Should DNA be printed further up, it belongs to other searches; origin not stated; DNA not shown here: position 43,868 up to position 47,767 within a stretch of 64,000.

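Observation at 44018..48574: Full-length SslE with Pro/Glu-rich tandem linker and HEVGH zinc motif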

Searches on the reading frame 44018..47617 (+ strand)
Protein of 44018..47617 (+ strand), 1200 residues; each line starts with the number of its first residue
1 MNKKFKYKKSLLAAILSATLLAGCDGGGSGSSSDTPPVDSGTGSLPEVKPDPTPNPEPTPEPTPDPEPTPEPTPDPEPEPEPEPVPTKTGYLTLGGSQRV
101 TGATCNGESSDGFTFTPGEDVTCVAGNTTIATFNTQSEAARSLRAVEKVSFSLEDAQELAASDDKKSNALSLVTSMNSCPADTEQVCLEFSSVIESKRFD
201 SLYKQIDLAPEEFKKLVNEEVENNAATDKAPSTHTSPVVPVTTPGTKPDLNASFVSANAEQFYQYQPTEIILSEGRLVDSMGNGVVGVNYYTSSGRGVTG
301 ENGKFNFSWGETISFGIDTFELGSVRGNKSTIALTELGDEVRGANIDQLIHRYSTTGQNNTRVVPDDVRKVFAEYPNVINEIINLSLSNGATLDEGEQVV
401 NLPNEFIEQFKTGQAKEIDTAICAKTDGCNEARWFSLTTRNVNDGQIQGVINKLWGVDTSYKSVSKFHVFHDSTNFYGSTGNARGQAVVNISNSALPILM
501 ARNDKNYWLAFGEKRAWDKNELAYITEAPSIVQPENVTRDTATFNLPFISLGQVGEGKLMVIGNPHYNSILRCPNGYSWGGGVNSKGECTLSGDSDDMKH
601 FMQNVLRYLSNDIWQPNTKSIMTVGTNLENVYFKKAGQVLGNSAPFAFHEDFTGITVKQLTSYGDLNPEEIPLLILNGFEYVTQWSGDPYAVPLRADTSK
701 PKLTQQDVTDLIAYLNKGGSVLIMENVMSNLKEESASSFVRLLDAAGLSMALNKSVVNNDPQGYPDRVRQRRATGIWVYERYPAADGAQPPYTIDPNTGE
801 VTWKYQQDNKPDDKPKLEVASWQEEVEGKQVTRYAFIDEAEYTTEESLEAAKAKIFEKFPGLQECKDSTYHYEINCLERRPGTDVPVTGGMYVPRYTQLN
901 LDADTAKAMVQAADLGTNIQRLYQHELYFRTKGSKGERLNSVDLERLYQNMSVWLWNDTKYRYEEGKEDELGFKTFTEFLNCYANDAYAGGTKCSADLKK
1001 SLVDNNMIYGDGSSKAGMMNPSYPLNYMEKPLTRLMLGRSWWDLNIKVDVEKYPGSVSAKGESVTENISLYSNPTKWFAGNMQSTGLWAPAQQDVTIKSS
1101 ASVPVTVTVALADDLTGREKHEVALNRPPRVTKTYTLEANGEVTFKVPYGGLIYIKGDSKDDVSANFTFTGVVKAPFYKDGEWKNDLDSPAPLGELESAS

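Call 8: profile_search(protein=window:44018-47617:+)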
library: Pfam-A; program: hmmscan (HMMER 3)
A. the first sequence (1200 residues): domains with independent E <= 10: 5; with E <= 0.001: 3
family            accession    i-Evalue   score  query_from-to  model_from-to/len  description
DUF4092           PF13322.11    2.4e-91   304.9     415-583         1-176/176  Domain of unknown function (DUF4092)
M60-like_N        PF17291.7     6.2e-11    42.7    1079-1161       16-96/106  N-terminal domain of M60-like peptidases
Trypan_PARP       PF05887.16    7.3e-07    29.7      40-86         55-109/134  Procyclic acidic repetitive protein (PARP)
Neisseria_TspB    PF05616.18        1.2     8.1      44-83        342-381/517  Neisseria meningitidis TspB protein
TSKS              PF15358.11        3.7     6.8      51-118        23-77/395  Testis-specific serine kinase substrate
